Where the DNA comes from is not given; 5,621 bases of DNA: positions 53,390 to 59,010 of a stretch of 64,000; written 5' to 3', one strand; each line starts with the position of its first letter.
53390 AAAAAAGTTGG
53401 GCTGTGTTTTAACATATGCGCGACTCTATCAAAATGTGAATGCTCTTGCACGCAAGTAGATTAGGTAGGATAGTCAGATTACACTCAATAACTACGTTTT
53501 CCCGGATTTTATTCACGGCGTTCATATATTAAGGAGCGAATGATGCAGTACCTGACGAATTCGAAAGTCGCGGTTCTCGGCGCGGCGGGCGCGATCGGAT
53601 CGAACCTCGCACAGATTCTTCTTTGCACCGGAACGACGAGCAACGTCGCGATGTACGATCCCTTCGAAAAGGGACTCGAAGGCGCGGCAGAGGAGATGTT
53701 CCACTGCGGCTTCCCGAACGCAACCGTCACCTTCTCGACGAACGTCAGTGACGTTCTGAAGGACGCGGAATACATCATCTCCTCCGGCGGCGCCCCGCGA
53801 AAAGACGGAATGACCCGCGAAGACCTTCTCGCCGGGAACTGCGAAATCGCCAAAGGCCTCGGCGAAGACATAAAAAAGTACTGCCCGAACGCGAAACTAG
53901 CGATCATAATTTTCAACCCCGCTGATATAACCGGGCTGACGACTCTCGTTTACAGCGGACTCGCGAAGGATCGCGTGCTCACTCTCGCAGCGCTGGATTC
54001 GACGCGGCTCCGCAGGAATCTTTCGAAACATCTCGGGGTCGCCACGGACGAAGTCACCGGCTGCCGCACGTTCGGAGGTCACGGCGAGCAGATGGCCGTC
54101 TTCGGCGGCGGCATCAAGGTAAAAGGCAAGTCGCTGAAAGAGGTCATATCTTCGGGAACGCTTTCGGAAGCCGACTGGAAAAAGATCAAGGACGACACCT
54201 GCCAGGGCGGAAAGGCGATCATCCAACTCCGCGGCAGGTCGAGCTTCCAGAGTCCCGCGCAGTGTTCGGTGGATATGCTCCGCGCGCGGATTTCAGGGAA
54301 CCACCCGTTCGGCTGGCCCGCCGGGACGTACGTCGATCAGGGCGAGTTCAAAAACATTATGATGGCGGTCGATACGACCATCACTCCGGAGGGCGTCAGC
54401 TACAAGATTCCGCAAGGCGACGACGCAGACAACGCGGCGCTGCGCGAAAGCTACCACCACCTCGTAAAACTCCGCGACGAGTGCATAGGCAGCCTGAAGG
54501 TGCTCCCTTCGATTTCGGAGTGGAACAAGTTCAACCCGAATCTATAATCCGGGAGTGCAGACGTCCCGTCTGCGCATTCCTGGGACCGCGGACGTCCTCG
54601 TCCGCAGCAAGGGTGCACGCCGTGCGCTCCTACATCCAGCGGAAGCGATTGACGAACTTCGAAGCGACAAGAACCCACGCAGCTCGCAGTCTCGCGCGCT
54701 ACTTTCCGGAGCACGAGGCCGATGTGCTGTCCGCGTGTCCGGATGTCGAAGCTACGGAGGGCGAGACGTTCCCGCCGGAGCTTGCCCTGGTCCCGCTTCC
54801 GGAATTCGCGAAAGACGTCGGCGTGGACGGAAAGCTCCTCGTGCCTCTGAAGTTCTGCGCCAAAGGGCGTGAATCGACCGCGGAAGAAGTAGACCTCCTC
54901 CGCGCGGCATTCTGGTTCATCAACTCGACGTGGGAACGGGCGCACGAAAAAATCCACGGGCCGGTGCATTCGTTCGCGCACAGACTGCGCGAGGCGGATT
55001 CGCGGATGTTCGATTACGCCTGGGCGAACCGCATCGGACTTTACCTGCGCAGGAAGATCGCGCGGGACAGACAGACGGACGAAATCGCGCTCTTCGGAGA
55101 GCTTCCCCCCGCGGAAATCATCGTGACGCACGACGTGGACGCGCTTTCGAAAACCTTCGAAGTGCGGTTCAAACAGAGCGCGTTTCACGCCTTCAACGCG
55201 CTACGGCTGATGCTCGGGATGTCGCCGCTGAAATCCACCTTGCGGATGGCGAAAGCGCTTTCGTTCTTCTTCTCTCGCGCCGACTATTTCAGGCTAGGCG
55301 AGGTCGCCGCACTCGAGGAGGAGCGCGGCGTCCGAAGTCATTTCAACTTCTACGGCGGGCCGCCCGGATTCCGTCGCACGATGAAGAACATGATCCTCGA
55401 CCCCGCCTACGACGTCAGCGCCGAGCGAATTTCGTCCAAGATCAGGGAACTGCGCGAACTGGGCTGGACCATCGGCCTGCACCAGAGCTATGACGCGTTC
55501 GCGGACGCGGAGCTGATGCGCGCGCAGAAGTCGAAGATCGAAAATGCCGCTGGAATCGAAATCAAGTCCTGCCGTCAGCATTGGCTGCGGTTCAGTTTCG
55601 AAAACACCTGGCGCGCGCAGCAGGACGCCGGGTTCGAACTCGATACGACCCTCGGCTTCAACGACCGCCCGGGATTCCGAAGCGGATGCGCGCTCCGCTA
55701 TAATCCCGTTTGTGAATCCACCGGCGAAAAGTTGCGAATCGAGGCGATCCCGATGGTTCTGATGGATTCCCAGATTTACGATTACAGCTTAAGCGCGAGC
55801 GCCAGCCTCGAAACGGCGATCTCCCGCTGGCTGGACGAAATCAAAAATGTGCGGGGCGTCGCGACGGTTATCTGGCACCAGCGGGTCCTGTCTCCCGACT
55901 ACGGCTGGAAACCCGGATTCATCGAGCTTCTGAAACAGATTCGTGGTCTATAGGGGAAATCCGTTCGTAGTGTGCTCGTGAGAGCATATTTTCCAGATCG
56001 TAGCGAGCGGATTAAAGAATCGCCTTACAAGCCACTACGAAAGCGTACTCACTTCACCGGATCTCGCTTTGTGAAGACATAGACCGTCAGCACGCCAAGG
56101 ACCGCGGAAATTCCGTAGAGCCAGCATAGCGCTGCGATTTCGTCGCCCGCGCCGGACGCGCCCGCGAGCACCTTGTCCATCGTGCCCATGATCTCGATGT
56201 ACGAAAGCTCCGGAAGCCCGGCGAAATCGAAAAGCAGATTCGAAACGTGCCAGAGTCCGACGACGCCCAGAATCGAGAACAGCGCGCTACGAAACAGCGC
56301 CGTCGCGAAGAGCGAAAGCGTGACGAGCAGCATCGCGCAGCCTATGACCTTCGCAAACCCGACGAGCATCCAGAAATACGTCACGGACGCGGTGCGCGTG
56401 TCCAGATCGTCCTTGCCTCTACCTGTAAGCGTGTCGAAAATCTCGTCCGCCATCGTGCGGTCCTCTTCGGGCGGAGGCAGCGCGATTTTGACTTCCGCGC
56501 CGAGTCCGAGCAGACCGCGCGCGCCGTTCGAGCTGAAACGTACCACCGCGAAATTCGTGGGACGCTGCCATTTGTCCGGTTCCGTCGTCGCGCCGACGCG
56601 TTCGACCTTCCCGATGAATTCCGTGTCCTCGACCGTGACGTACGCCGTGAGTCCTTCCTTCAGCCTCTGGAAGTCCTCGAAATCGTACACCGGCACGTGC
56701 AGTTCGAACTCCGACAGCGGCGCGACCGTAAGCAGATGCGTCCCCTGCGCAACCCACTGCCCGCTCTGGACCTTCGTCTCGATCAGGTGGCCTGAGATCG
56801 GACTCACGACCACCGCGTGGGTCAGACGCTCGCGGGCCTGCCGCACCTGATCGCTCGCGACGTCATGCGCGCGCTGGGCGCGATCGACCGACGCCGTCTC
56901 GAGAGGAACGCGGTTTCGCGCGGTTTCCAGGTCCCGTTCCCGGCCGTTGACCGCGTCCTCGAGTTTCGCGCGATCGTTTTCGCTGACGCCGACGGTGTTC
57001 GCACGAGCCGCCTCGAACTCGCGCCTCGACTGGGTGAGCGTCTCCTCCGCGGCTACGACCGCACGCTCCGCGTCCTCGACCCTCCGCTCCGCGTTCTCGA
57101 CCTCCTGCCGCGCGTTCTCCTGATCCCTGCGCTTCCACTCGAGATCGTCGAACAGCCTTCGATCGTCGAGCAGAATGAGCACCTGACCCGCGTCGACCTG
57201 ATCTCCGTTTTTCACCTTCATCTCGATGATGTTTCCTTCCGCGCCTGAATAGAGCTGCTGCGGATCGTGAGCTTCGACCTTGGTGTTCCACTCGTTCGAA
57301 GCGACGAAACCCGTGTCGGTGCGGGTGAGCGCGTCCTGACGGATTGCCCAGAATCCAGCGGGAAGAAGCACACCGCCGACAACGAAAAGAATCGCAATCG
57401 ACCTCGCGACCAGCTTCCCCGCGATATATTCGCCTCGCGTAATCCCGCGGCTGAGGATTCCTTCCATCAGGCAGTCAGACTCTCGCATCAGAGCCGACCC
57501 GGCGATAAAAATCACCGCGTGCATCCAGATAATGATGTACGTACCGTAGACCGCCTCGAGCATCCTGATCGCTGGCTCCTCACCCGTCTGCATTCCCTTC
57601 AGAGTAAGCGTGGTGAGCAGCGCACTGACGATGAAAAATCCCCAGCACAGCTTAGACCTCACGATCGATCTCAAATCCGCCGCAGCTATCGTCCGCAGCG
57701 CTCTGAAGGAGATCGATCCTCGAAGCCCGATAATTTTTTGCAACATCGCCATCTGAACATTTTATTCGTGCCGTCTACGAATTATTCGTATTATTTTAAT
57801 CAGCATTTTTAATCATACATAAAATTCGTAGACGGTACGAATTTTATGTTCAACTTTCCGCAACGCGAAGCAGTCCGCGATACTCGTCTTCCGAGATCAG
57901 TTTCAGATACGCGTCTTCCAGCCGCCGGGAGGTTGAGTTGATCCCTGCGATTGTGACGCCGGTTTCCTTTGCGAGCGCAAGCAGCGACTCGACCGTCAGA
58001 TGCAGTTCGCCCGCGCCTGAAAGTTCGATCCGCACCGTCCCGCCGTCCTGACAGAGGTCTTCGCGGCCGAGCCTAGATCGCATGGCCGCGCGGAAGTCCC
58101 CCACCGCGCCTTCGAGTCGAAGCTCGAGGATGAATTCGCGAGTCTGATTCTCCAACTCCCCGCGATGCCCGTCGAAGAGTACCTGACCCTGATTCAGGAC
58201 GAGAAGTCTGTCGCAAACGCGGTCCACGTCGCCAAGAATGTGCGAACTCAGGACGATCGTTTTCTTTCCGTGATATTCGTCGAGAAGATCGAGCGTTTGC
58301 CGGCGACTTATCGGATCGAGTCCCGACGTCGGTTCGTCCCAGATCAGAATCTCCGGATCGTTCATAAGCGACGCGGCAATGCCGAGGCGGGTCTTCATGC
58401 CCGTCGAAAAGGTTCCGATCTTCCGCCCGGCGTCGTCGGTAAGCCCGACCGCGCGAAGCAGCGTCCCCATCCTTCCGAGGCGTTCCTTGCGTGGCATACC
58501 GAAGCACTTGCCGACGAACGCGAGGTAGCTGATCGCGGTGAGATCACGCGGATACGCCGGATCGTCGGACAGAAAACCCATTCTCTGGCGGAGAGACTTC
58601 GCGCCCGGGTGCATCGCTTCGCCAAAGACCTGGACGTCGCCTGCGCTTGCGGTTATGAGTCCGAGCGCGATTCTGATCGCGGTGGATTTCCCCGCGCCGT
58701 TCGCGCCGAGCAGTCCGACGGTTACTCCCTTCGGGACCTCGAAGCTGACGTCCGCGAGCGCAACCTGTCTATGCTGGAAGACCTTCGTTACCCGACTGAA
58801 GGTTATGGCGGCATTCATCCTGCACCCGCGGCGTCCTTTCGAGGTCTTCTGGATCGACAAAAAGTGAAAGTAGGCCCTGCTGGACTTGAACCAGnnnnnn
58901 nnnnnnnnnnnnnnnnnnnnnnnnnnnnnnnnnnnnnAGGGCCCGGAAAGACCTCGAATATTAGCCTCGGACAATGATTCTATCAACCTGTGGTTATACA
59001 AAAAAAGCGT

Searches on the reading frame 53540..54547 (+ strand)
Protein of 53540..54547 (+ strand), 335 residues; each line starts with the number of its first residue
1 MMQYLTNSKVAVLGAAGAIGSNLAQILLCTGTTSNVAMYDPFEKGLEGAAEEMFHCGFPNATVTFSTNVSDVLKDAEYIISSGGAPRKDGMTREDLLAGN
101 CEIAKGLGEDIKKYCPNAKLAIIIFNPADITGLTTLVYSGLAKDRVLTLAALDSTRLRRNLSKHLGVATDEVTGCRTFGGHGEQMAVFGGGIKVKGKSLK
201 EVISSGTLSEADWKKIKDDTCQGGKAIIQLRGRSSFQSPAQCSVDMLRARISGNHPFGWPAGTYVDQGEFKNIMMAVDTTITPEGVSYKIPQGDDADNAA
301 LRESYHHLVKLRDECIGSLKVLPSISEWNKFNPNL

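Call 8: search_protein_families(library=pfam, proteins=[window:53540-54547:+])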
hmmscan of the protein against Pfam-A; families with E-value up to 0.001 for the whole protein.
window:53540-54547:+ (335 aa): 2 families
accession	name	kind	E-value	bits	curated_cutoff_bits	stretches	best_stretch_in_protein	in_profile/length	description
PF00056.29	Ldh_1_N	-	2.9e-30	105.6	27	1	9-147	2-140/141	lactate/malate dehydrogenase, NAD binding domain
PF02866.23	Ldh_1_C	-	9.9e-11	42.4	22.6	1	151-291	2-144/174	lactate/malate dehydrogenase, alpha/beta C-terminal domain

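Call 13: find_encoding_contigs(protein=window:53540-54547:+, flank=10000, max_places=10)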
Protein window:53540-54547:+ (335 aa): no gene with exactly this product is on record in the collection.

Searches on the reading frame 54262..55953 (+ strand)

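Call 8: search_protein_families(library=pfam, proteins=[window:54262-55953:+])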
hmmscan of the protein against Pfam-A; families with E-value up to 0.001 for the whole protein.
window:54262-55953:+ (563 aa): 0 families

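Call 36: search_protein_families(library=pfam, max_evalue=1, proteins=[window:54262-55953:+])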
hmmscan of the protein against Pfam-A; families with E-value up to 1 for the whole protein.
window:54262-55953:+ (563 aa): 1 family
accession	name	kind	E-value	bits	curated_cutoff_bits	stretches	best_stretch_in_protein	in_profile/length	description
PF15621.11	PROL5-SMR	-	0.17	12.6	25.3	1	49-122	21-95/115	Proline-rich submaxillary gland androgen-regulated family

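Call 37: search_protein_families(library=ncbifam, max_evalue=0.01, proteins=[window:54262-55953:+])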
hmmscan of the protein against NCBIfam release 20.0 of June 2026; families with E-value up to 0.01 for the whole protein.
window:54262-55953:+ (563 aa): 1 family
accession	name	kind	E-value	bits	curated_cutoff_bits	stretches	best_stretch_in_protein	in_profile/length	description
NF053580.1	deacetylase_VimE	equivalog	6e-16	58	440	1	371-548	236-415/431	UDP-2,3-diacetamido-2,3-dideoxy-alpha-D-glucuronate deacetylase VimE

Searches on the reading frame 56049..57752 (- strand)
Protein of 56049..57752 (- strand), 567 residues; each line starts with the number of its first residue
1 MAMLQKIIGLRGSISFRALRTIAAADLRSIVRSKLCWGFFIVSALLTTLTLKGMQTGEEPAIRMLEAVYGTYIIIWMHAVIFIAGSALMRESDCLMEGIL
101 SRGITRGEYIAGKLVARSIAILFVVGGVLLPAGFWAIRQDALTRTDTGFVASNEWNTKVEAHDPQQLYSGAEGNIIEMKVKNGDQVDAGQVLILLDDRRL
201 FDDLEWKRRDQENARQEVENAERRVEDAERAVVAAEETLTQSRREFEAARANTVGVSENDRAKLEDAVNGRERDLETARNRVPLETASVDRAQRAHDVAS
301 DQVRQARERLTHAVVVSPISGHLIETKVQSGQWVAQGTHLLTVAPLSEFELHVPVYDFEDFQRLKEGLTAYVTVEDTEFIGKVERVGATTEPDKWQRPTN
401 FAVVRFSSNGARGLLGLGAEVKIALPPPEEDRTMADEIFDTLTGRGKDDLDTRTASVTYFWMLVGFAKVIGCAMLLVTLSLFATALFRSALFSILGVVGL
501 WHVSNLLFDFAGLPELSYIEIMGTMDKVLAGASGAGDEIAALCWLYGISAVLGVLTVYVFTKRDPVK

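Call 8: search_protein_families(library=pfam, proteins=[window:56049-57752:-])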
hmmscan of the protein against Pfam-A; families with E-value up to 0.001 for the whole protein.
window:56049-57752:- (567 aa): 4 families
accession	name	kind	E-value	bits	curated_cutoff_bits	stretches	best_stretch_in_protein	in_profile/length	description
PF13437.12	HlyD_3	-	1.2e-13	52.1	22.2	1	314-399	1-89/106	HlyD family secretion protein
PF16576.10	HlyD_D23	-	4.2e-11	43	30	1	236-392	53-190/214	Barrel-sandwich domain of CusB or HlyD membrane-fusion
PF00364.28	Biotin_lipoyl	-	7.6e-05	22.9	22.1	0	171-194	13-35/73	Biotin-requiring enzyme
PF12679.13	ABC2_membrane_2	-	0.00018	21.3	27.2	1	21-126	2-129/283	ABC-2 family transporter protein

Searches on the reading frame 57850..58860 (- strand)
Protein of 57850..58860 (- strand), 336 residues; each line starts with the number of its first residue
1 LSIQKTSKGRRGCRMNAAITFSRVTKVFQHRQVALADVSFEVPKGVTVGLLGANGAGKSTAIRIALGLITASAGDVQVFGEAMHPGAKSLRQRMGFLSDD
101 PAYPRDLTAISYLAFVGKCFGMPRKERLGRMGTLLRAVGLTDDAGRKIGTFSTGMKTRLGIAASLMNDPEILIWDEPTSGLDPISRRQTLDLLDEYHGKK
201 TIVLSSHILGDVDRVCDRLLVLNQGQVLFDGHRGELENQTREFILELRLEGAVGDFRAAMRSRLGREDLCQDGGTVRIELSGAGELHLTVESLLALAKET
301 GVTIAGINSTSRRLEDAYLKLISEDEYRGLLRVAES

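Call 8: search_protein_families(library=pfam, proteins=[window:57850-58860:-])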
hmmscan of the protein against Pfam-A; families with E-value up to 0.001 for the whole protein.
window:57850-58860:- (336 aa): 2 families
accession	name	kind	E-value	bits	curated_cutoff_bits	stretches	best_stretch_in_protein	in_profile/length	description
PF00005.33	ABC_tran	-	1.8e-26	93.8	25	1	35-179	1-137/137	ABC transporter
PF13304.12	AAA_21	-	9.9e-10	39.4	27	1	140-207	227-298/304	AAA domain, putative AbiEii toxin, Type IV TA system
